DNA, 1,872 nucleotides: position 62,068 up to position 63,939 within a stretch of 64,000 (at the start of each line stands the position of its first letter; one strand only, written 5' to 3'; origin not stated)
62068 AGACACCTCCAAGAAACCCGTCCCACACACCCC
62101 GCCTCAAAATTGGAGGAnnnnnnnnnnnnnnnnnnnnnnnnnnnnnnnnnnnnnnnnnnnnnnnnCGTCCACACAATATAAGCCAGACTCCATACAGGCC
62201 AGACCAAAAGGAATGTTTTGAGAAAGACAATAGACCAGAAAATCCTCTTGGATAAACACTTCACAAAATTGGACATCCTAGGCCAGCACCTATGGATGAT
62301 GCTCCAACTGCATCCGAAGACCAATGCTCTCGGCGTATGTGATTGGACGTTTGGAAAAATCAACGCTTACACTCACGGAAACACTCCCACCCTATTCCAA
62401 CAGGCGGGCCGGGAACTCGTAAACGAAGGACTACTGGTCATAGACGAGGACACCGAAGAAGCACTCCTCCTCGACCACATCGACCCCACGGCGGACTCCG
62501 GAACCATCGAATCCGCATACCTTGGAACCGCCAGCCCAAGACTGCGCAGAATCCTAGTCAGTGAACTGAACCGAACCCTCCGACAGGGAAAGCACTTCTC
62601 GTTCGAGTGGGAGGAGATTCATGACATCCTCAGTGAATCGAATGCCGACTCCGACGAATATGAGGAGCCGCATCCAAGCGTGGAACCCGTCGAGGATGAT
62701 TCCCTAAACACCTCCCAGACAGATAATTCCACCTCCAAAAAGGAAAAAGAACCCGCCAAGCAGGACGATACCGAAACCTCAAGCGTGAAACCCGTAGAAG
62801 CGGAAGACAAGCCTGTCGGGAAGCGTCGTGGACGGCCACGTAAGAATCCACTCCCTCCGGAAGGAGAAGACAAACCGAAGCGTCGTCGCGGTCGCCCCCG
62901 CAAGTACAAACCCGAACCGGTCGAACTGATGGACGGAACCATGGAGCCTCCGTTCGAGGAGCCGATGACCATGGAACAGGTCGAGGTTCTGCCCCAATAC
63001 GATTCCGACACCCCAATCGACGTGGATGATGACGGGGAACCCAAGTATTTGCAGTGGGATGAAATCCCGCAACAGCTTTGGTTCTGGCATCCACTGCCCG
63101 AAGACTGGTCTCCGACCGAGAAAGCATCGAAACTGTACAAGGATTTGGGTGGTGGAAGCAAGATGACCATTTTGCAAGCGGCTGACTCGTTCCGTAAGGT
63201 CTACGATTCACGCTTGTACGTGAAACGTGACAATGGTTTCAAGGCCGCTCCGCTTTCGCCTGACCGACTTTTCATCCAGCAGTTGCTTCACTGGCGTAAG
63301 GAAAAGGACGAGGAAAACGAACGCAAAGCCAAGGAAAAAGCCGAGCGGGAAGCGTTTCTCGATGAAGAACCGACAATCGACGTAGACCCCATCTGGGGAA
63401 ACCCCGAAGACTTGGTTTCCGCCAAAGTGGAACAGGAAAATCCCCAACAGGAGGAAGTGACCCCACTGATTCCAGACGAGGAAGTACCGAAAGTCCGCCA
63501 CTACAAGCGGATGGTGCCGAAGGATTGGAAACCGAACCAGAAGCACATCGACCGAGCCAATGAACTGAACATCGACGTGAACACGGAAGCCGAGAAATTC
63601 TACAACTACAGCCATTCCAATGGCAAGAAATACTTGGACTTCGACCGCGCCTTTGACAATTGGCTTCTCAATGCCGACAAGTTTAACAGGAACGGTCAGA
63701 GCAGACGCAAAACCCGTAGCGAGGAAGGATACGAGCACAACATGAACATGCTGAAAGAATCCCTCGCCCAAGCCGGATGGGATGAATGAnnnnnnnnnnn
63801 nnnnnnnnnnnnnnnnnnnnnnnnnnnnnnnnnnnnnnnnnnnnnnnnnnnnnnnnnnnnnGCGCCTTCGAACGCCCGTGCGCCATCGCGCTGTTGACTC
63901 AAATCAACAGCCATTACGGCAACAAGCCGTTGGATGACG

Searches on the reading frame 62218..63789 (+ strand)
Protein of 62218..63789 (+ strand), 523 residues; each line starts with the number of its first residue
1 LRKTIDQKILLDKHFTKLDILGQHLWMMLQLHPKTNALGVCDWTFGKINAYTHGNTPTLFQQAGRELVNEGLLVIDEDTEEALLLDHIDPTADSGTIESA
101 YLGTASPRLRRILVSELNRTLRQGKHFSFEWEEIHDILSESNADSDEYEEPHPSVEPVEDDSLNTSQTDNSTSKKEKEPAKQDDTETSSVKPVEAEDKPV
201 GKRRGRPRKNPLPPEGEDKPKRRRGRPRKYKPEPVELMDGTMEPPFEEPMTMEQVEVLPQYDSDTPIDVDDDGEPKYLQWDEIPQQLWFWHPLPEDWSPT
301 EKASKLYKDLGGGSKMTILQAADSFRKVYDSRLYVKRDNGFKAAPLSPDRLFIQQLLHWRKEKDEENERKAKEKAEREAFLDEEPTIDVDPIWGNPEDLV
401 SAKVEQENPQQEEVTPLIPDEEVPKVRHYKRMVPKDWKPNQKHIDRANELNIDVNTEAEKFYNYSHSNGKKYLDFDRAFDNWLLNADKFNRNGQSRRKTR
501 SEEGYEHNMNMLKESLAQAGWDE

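Call 26: search_protein_families(library=pfam, proteins=[window:62218-63789:+], max_evalue=0.01)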
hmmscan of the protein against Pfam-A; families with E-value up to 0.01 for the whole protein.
window:62218-63789:+ (523 aa): 0 families

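Call 30: find_encoding_contigs(protein=window:62218-63789:+, flank=10000, max_places=4)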
Protein window:62218-63789:+ (523 aa): 16 contigs read that carry it; 4 places shown.
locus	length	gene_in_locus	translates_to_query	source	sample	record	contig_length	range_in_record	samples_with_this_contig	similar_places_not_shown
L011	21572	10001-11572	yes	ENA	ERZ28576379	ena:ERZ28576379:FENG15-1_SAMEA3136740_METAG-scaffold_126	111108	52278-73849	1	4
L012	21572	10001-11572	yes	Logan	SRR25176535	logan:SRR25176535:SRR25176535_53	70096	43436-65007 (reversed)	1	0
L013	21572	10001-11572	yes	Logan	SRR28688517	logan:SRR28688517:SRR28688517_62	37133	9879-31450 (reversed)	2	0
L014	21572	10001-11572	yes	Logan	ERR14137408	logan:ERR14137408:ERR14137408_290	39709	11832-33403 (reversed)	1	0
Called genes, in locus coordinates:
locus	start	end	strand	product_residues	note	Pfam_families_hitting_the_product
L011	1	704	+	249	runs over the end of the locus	-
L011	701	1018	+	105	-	-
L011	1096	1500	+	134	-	-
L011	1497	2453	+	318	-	PF08241:Methyltransf_11 (faint), PF01555:N6_N4_Mtase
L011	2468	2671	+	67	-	-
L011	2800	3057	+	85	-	-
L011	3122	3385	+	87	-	-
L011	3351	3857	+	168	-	-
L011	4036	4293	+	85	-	-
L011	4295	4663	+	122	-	-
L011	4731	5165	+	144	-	-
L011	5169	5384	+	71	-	-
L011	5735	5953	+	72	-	-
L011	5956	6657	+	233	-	-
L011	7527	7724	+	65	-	-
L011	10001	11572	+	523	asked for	-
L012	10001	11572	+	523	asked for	-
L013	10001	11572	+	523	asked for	-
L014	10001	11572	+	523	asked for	-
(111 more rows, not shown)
